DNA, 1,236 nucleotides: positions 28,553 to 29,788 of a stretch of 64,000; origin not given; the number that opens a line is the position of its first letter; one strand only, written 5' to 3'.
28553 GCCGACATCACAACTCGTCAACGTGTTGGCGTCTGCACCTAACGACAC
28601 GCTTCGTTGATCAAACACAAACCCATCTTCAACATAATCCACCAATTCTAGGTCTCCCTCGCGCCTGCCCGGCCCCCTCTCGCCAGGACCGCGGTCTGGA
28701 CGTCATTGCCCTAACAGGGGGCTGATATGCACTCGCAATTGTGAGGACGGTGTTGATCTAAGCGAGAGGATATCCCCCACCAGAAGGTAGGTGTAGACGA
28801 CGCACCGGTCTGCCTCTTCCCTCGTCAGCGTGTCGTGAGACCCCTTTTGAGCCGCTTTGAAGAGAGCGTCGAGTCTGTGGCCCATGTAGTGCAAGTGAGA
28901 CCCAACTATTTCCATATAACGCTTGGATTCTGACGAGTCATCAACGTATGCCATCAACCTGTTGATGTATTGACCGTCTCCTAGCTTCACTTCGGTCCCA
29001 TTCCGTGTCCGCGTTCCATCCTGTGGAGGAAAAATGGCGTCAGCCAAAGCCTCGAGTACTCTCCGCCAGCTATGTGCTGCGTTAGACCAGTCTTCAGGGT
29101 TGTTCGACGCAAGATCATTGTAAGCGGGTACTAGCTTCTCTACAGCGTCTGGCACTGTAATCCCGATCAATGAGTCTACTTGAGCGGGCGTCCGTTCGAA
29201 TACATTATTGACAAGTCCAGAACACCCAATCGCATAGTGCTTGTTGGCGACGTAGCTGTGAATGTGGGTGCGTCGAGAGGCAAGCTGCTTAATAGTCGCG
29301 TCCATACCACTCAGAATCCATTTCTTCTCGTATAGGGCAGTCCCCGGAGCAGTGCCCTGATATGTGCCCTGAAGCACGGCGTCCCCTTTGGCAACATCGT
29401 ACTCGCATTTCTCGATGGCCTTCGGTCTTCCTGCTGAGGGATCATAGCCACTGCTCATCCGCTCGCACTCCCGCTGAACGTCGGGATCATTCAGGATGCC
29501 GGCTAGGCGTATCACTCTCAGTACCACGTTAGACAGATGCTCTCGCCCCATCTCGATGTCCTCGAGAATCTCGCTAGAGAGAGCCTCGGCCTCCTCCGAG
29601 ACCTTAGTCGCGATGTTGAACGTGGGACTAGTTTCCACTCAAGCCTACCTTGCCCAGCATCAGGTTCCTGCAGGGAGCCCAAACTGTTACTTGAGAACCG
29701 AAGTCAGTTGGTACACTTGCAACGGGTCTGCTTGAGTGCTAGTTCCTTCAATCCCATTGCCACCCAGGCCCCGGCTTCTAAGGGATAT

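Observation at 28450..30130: Low-GC (~50%) islet beside tRNA-Lys carrying a single orphan 311-aa ORF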

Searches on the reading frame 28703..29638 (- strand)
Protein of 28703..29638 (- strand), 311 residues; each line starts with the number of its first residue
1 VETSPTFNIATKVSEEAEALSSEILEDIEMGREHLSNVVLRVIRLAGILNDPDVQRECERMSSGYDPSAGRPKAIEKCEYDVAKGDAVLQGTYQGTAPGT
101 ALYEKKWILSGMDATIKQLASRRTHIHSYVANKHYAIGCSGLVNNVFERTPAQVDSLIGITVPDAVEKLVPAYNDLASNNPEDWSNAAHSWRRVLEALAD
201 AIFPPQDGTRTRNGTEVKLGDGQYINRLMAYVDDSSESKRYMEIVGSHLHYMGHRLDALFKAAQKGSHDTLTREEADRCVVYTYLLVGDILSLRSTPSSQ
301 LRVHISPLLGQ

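Call 4: search_protein_families(library=pfam, proteins=[window:28703-29638:-], max_evalue=1)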
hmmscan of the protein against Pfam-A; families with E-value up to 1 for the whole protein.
window:28703-29638:- (311 aa): 2 families
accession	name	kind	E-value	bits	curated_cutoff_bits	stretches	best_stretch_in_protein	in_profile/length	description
PF18864.6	AbiTii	-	0.11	13.2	27.6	1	20-65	2-47/189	AbiTii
PF21992.2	DUF6927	-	0.21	12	27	1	186-250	5-68/74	Domain of unknown function (DUF6927)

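Call 5: search_protein_families(library=padloc, proteins=[window:28703-29638:-], max_evalue=10)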
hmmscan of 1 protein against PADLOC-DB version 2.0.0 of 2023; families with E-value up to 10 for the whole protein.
window:28703-29638:- (311 aa): 1 family
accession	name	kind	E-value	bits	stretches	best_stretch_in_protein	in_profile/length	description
PDLC02334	AbiTii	-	0.00098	17.5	1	20-66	2-48/185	AbiTii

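Call 6: search_protein_families(library=ncbifam, proteins=[window:28703-29638:-], max_evalue=10)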
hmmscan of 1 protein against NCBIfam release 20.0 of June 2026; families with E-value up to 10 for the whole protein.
window:28703-29638:- (311 aa): 1 family
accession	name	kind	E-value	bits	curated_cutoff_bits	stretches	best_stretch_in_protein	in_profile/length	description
NF038096.1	thylak_slr1796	equivalog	0.18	11.3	140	1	228-254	43-69/157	thylakoid membrane photosystem I accumulation factor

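Call 8: find_homologous_proteins(query=window:28703-29638:-, max_evalue=0.001)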
Query window:28703-29638:- (311 aa): 306 proteins with E <= 0.001 among 3369 candidates; the best 120 are listed.
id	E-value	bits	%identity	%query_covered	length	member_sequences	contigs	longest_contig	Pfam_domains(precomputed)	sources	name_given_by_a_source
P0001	2.3e-187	639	96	96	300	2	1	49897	-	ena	-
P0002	1.6e-128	446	72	94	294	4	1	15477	-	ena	-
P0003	6.1e-117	408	65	95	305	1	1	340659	-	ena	-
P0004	2.8e-103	363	73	77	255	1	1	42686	-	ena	-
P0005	1.5e-95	338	59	95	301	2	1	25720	-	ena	-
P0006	6.7e-93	329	58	95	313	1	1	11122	-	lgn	-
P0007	9.8e-93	329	57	95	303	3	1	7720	-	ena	-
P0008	1.1e-91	325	57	95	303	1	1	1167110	-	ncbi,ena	-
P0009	1.3e-91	325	58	92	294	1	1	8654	-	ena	-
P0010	9.0e-91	322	57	95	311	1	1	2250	-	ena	-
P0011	9.8e-91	322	57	94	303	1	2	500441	-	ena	-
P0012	4.9e-90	320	56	95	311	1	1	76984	-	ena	-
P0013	5.0e-90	320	57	95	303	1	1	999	-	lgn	-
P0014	1.8e-88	315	56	94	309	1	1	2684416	-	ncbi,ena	-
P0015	2.4e-88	314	56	94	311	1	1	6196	-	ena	-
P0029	1.1e-84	302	53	96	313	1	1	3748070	-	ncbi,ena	-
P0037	1.3e-82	295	51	93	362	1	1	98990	PF18864.7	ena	-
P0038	7.4e-82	293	51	92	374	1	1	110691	PF18864.7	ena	-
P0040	1.0e-81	292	51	92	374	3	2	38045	PF18864.7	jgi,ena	-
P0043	4.8e-81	290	50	92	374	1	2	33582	PF18864.7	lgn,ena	-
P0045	2.0e-80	288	50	94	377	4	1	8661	PF18864.7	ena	-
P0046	5.1e-80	287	48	94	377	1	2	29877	PF18864.7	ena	-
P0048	7.4e-80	286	49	94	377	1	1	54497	PF18864.7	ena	-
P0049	1.3e-79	286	49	95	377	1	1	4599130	PF18864.7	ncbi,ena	-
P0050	1.3e-79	285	49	91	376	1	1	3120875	PF18864.7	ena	-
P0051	1.6e-79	285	51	93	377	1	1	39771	PF18864.7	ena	-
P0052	1.6e-79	285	49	92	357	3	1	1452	PF18864.7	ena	-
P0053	2.5e-79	285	49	94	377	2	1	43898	PF18864.7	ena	-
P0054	3.5e-79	284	47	98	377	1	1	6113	PF18864.7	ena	-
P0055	4.1e-79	284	50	94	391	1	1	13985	PF18864.7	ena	-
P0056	8.0e-79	283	50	94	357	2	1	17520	PF18864.7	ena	-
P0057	8.7e-79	283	49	93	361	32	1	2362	PF18864.7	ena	-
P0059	1.1e-78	282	48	94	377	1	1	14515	PF18864.7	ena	-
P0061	1.2e-78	282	49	93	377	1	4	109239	PF18864.7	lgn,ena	-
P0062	1.5e-78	282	49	98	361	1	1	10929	PF18864.7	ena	-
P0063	2.0e-78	282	49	93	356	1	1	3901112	PF18864.7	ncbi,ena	-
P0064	8.5e-78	280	48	99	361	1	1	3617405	PF18864.7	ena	-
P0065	1.6e-77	279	48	94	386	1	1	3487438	PF18864.7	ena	-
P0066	1.7e-77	279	49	96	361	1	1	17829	PF18864.7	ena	-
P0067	5.0e-77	277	47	97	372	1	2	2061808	PF18864.7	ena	-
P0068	2.1e-76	275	45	97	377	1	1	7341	PF18864.7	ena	-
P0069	7.4e-76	273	45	97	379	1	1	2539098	PF18864.7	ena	-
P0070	8.6e-76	273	45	94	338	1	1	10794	PF18864.7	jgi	jgi:hypothetical protein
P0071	3.4e-75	271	47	95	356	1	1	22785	PF18864.7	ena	-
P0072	1.3e-74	269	46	91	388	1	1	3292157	PF18864.7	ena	-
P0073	4.2e-74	267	44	93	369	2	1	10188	PF18864.7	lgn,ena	-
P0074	9.3e-74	266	46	91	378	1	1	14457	PF18864.7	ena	-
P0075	1.7e-73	265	46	91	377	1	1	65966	PF18864.7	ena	-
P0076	7.2e-73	263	45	92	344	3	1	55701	PF18864.7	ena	-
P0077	8.2e-73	263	47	92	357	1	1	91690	PF18864.7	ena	-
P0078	8.4e-73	263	46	89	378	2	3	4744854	PF18864.7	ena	-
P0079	8.4e-73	263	43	96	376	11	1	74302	PF18864.7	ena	-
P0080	1.4e-72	262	46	95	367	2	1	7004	PF18864.7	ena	-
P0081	2.8e-72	261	45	92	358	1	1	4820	PF18864.7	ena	-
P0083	7.2e-72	260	43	93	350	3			PF18864.7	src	-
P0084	1.9e-71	259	46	89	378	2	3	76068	PF18864.7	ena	-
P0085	2.5e-71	258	46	88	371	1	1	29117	PF18864.7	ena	-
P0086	2.7e-71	258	46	93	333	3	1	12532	PF18864.7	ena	-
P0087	2.8e-71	258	44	95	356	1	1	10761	PF18864.7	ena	-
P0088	3.7e-71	258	45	93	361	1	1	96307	PF18864.7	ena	-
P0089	2.5e-70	255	59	59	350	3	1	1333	PF18864.7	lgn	-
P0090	2.7e-70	255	45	93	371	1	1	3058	PF18864.7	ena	-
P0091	2.7e-70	255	45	94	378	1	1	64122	PF18864.7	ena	-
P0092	3.7e-70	254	43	91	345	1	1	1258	PF18864.7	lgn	-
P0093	7.6e-70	253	43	92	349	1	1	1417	PF18864.7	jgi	jgi:hypothetical protein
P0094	1.1e-69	253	42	92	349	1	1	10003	PF18864.7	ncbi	ncbi:MAG TPA: hypothetical protein VF068_14805 [Rubrobacter sp.]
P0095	1.4e-69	253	45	92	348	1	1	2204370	PF18864.7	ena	-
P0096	1.7e-69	252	46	94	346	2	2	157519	PF18864.7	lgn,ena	-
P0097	2.3e-69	252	43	91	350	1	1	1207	PF18864.7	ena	-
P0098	2.5e-69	252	46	94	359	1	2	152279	PF18864.7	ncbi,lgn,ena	-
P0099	2.7e-69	252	44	90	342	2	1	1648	PF18864.7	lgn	-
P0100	2.9e-69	252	44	93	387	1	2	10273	PF18864.7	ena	-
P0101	3.6e-69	251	46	95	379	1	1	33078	PF18864.7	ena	-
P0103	8.5e-69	250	45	93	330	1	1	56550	PF18864.7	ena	-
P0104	9.9e-69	250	43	88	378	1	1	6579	PF18864.7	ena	-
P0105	1.1e-68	250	44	92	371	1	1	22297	PF18864.7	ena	-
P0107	1.9e-68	249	43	92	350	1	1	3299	PF18864.7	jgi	jgi:hypothetical protein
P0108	6.7e-68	247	45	90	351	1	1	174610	PF18864.7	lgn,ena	-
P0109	6.8e-68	247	43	91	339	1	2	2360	PF18864.7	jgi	jgi:AbiTii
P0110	1.1e-67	246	46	93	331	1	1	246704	PF18864.7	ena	-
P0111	1.5e-67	246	42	86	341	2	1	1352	PF18864.7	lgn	-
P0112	2.5e-67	245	44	90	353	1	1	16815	PF18864.7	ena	-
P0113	4.0e-67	244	42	90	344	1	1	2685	PF18864.7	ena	-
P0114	4.1e-67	244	40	92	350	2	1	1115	PF18864.7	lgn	-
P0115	4.3e-67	244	47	90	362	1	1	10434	PF18864.7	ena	-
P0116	4.5e-67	244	41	90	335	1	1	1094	PF18864.7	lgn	-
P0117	5.2e-67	244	42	87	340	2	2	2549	PF18864.7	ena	-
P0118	8.2e-67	243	43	94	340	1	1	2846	PF18864.7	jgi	jgi:hypothetical protein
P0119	9.4e-67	243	43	91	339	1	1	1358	PF18864.7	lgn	-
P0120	1.5e-66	243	47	90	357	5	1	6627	PF18864.7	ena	-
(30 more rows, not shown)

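Call 11: find_encoding_contigs(protein=P0001, flank=10000, max_places=4)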
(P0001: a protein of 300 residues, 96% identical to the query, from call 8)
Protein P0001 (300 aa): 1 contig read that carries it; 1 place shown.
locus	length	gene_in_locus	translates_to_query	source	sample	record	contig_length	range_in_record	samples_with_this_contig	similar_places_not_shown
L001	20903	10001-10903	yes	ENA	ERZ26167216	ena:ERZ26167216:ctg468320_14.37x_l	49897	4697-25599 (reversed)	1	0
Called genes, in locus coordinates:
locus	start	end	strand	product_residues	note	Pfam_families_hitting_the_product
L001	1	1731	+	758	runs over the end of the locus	PF13328:HD_4, PF01966:HD, PF04607:RelA_SpoT, PF02824:TGS, PF19296:RelA_AH, PF28438:RelA_RIS, PF01842:ACT, PF13291:ACT_4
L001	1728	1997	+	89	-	PF01649:Ribosomal_S20p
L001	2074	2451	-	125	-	PF00453:Ribosomal_L20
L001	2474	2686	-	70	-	PF01632:Ribosomal_L35p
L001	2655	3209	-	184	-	PF05198:IF3_N, PF00707:IF3_C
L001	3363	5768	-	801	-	PF02515:CoA_transf_3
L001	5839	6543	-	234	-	PF01904:DUF72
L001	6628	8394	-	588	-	PF07973:tRNA_SAD, PF00587:tRNA-synt_2b, PF03129:HGTP_anticodon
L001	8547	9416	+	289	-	PF01149:Fapy_DNA_glyco, PF06831:H2TH, PF06827:zf-FPG_IleRS (weak)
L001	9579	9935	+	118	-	-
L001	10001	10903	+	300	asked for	-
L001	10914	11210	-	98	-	-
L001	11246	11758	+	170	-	PF00293:NUDIX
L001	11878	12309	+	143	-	-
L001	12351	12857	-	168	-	PF00293:NUDIX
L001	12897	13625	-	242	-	PF10502:Peptidase_S26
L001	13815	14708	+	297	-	PF04402:SIMPL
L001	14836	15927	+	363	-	PF00383:dCMP_cyt_deam_1, PF01872:RibD_C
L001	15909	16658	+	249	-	PF00677:Lum_binding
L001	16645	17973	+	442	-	PF00926:DHBP_synthase, PF00925:GTP_cyclohydro2, PF13248:Zn_ribbon_3 (faint)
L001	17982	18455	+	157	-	PF00885:DMRL_synthase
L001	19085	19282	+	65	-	-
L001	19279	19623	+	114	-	-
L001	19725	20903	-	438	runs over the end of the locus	PF01595:CNNM, PF00571:CBS (weak), PF03471:CorC_HlyC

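Call 12: find_encoding_contigs(protein=P0002, flank=8000, max_places=3)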
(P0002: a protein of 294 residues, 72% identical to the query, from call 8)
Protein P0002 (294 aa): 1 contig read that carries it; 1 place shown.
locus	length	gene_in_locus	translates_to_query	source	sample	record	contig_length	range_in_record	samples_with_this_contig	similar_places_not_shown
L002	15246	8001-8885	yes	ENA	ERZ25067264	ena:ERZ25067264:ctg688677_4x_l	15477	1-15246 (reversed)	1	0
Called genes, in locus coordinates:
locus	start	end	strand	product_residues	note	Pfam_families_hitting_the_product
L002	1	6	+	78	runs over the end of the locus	?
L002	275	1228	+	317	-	PF00248:Aldo_ket_red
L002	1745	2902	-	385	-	PF01594:AI-2E_transport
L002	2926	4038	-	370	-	PF00296:Bac_luciferase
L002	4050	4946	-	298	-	PF10340:Say1_Mug180, PF20434:BD-FAE, PF07859:Abhydrolase_3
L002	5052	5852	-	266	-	PF02511:Thy1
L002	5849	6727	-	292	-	PF08501:Shikimate_dh_N, PF01488:Shikimate_DH, PF03435:Sacchrp_dh_NADP (faint), PF18317:SDH_C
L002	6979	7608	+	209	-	PF09335:VTT_dom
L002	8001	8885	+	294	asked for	-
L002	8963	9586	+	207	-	PF01936:NYN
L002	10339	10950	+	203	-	PF03167:UDG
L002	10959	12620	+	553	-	PF00753:Lactamase_B, PF12706:Lactamase_B_2, PF22505:RNase_J_b_CASP, PF07521:RMMBL, PF17770:RNase_J_C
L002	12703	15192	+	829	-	PF17854:FtsK_alpha, PF01580:FtsK_SpoIIIE, PF09397:FtsK_gamma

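Call 13: find_encoding_contigs(protein=P0003, flank=8000, max_places=3)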
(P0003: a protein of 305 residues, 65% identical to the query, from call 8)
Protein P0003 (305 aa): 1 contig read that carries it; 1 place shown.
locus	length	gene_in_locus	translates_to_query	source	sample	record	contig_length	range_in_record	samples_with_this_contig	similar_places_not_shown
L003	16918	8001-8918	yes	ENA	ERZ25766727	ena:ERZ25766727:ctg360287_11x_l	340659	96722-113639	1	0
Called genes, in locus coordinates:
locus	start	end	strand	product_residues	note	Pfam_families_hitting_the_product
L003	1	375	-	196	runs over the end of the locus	-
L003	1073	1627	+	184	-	-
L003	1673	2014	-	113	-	-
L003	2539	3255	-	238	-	PF01609:DDE_Tnp_1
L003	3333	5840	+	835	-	-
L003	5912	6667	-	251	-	PF13546:DDE_5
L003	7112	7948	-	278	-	PF13384:HTH_23, PF13565:HTH_32 (faint), PF13592:HTH_33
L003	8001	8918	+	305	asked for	-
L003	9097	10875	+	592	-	PF13304:AAA_21, PF13175:AAA_15 (weak), PF20469:OLD-like_TOPRIM (faint)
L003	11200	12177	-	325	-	PF13701:DDE_Tnp_1_4, PF01609:DDE_Tnp_1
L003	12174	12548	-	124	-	PF13701:DDE_Tnp_1_4 (weak)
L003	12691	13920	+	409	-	PF11185:DUF2971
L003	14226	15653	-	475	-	PF01548:DEDD_Tnp_IS110, PF02371:Transposase_20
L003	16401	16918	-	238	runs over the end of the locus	-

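Call 14: find_encoding_contigs(protein=P0008, flank=8000, max_places=3)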
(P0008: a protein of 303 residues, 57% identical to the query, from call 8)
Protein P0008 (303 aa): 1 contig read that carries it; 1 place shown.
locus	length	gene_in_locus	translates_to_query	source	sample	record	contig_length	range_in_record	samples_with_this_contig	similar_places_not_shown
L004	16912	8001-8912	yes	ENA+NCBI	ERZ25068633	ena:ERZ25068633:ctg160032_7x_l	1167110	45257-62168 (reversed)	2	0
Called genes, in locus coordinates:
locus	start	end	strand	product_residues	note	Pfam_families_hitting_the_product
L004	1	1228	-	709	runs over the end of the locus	PF07676:PD40, PF26549:Tricorn_N, PF23381:Beta-prop_IFT122_1st, PF07676:PD40, PF26549:Tricorn_N, PF26550:Tricorn_2nd, PF26549:Tricorn_N, PF07676:PD40, +12 more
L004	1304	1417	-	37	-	-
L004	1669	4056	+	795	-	PF01590:GAF, PF13185:GAF_2, PF00989:PAS (weak), PF08448:PAS_4 (weak), PF00512:HisKA, PF02518:HATPase_c, PF00072:Response_reg, PF00486:Trans_reg_C, +1 more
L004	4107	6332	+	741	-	PF03176:MMPL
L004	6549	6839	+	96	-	-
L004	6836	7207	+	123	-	-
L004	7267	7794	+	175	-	PF01844:HNH, PF13395:HNH_4 (weak), PF14279:HNH_5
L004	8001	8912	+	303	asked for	-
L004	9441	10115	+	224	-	PF04402:SIMPL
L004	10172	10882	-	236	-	-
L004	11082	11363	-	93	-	-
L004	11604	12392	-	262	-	PF01061:ABC2_membrane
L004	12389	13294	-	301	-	PF02463:SMC_N (faint), PF00005:ABC_tran, PF13304:AAA_21 (weak)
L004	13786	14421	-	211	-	PF00005:ABC_tran, PF02463:SMC_N (faint), PF13304:AAA_21 (faint)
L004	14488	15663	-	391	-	PF12704:MacB_PCD, PF02687:FtsX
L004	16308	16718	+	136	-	PF01695:IstB_IS21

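Call 15: search_protein_representatives(protein=window:28706-29638:-)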
Query: 311 residues. Proteins with E-value up to 0.001 (for the whole library): 1171; up to 1e-10: 739; up to 1e-30: 92. The best 150 are listed.
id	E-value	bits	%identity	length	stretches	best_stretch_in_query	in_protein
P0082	1.2e-72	260.9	66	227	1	2-206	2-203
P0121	5.5e-70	252.2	53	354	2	116-300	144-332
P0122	1.4e-62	227.9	43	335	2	90-298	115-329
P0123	1.0e-60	221.8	45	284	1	18-295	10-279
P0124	1.5e-59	217.9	48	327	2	97-298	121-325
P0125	3.8e-59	216.6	50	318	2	118-293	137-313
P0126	9.7e-59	215.3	50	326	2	116-295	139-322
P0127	3.9e-58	213.3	50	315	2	118-293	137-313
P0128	9.1e-58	212.1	50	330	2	115-294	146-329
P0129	6.7e-57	209.2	49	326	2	119-294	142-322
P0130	2.2e-55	204.3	49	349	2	91-295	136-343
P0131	1.2e-53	198.6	40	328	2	61-296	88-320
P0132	3.7e-53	197.0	44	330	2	103-296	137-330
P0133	5.0e-53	196.5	70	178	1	163-298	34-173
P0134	5.8e-53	196.3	47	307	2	116-293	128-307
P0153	6.4e-47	176.5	48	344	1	112-297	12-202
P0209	3.2e-31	125.0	47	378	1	124-295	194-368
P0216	2.6e-30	122.0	41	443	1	140-294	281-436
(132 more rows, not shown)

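Call 17: search_protein_families(library=pfam, proteins=[P0049, P0094, P0109, P0008, P0216, P0209, P0153], max_evalue=0.01)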
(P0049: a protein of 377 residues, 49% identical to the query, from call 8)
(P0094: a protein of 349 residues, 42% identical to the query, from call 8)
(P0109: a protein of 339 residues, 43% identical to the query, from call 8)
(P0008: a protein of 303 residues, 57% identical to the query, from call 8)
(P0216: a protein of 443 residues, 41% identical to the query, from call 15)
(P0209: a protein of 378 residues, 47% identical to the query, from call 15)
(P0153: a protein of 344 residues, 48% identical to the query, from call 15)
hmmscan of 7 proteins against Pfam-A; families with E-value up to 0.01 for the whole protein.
P0049 (377 aa): 1 family
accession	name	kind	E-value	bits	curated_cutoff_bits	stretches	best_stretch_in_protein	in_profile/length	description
PF18864.6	AbiTii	-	2.8e-06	28.1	27.6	1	24-70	2-48/189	AbiTii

P0094 (349 aa): 1 family
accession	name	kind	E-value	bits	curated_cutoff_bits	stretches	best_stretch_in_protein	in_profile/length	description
PF18864.6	AbiTii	-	2e-10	41.6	27.6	1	18-180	2-167/189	AbiTii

P0109 (339 aa): 1 family
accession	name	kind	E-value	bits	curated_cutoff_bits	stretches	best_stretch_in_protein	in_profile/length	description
PF18864.6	AbiTii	-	8.1e-11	42.9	27.6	1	19-198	2-184/189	AbiTii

P0008 (303 aa): 0 families

P0216 (443 aa): 2 families
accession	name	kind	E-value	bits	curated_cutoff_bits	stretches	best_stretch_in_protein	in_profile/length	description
PF13102.12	Phage_int_SAM_5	-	3.8e-07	30.8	22.3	1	24-99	18-94/98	Phage integrase SAM-like domain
PF24624.1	Int_N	-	0.002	19.3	27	0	46-101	40-96/100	Phage integrase, N-terminal domain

P0209 (378 aa): 0 families

P0153 (344 aa): 0 families

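Call 18: search_solved_structures(query=A1, max_evalue=10)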
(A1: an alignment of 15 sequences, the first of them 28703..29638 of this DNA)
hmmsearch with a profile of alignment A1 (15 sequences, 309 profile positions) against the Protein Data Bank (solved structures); distinct sequences matched with E-value up to 10: 0.

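Call 32: predict_structure(alignment_id=A2)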
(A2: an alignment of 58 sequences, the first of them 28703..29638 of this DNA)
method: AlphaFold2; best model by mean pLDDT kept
length: 311 residues; sequences in the alignment: 58
mean_pLDDT: 78.9   pTM: 0.57
mean pLDDT of the five models: 78.9, 78.1, 77.2, 76.8, 75.1
residues with pLDDT >= 90: 106; 70-90: 130; 50-70: 48; < 50: 27
segments of 3 or more residues with pLDDT < 50: 1-4, 67-70, 297-311
pLDDT, mean of each block of 10 residues (from residue 1): 56 89 94 95 95 92 62 85 90 65 80 91 92 77 53 74 83 87 89 91 93 90 91 77 56 71 69 81 83 61 38 38
secondary structure, 60 per line:
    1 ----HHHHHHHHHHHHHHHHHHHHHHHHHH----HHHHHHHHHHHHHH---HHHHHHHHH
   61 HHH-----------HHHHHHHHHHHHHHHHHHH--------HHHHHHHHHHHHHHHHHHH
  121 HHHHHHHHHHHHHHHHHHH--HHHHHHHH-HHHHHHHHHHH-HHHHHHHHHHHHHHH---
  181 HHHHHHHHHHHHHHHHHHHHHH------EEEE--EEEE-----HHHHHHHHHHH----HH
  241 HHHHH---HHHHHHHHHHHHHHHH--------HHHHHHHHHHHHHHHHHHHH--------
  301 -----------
elements in order: H5-30 H35-48 H52-63 H75-93 H102-139 H142-149 H151-161 H163-177 H181-202 E209-212 E215-218 H224-234 H239-245 H249-264 H273-292

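Call 79: find_encoding_contigs(protein=P0029, flank=6000, max_places=2)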
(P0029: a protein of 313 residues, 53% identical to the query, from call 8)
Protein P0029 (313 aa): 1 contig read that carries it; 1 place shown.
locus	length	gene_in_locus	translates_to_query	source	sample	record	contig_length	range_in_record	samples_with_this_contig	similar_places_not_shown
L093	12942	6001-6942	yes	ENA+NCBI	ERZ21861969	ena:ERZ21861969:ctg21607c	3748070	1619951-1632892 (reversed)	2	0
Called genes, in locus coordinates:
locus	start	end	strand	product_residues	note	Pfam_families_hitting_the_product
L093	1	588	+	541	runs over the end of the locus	PF22600:MTPAP-like_central (faint), PF01420:Methylase_S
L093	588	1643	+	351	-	PF13289:SIR2_2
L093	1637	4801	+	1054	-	PF04313:HSDR_N, PF04851:ResIII, PF18766:SWI2_SNF2, PF22679:T1R_D3-like, PF11867:T1RH-like_C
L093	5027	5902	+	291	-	PF04471:Mrr_cat (faint)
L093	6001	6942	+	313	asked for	-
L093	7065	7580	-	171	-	-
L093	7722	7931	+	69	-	-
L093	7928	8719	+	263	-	PF04909:Amidohydro_2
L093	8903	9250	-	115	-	-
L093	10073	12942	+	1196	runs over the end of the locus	PF00041:fn3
